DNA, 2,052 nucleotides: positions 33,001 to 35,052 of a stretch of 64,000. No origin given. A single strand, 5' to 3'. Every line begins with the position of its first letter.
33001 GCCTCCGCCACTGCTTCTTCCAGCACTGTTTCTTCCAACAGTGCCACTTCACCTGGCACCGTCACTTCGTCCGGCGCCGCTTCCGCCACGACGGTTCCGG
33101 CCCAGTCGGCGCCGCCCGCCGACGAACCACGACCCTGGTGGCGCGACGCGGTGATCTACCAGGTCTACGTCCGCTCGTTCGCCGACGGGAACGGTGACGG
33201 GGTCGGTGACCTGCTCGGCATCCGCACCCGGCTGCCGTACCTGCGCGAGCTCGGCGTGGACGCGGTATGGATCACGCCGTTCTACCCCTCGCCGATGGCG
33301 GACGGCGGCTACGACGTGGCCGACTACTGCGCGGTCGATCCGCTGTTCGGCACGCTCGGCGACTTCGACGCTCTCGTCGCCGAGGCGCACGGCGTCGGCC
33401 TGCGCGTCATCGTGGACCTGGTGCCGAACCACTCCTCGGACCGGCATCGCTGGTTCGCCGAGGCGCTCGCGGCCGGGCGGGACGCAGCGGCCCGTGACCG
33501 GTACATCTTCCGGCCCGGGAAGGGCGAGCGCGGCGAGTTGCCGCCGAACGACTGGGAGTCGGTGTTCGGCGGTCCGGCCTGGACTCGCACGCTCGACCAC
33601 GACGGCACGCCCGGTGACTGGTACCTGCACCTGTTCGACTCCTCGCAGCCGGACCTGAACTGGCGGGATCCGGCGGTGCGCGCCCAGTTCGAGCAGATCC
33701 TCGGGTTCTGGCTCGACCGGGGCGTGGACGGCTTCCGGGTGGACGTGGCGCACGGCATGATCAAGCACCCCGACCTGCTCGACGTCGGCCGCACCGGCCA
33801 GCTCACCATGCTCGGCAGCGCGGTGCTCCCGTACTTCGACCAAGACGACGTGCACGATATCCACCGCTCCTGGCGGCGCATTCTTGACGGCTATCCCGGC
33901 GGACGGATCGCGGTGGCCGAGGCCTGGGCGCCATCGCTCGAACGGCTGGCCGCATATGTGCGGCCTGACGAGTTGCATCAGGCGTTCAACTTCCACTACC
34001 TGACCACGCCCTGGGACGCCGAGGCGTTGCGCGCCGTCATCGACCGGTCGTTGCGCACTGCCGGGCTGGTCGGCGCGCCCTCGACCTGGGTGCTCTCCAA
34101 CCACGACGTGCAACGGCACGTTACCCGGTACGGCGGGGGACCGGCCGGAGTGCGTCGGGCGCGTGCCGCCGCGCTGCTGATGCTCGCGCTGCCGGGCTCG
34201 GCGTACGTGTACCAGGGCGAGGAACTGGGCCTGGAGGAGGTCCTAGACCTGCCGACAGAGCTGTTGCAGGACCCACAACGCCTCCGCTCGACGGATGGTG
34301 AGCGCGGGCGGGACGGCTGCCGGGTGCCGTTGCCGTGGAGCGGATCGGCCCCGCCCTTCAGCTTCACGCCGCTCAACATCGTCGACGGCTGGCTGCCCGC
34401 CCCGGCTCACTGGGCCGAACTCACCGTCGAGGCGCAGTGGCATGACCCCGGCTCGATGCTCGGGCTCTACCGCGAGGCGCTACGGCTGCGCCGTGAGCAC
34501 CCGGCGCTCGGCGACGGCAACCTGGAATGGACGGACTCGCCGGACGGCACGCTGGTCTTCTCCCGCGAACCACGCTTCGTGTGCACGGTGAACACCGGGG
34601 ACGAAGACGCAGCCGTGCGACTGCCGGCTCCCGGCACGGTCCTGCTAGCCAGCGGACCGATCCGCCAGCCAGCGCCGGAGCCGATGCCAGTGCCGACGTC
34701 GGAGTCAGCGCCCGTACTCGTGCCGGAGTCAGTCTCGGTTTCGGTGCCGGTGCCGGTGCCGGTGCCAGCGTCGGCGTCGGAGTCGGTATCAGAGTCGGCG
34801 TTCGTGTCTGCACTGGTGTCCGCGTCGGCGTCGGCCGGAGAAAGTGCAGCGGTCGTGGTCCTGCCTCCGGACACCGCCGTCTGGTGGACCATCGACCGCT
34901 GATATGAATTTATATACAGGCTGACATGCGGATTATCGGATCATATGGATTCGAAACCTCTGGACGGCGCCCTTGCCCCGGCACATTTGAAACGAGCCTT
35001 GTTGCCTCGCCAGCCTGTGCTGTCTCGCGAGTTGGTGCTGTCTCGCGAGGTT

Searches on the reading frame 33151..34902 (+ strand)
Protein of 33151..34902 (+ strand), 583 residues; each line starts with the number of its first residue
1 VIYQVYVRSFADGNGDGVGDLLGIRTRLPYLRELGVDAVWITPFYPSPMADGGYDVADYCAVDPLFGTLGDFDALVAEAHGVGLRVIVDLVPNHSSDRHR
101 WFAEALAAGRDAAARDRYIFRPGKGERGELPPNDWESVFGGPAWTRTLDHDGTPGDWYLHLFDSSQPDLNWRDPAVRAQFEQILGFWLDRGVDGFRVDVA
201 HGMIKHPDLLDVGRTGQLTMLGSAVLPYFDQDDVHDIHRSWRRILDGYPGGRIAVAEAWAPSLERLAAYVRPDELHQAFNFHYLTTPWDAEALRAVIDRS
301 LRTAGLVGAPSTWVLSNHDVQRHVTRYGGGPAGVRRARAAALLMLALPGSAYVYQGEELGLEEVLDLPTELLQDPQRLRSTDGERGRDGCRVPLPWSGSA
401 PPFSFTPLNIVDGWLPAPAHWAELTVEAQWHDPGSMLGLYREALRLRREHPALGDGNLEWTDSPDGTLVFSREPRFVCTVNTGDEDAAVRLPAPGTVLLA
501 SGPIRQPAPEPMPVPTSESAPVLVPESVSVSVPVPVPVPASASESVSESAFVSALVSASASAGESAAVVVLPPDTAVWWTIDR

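Call 15: search_protein_families(library=pfam, proteins=[window:33151-34902:+], max_evalue=0.00001)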
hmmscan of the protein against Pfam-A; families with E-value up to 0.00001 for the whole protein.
window:33151-34902:+ (583 aa): 2 families
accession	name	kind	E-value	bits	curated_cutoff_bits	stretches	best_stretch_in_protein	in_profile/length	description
PF00128.31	Alpha-amylase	-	5.4e-101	339.5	22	1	4-456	1-446/446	Alpha amylase, catalytic domain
PF11941.14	DUF3459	-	4.3e-09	37.1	22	1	439-508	1-77/90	Domain of unknown function (DUF3459)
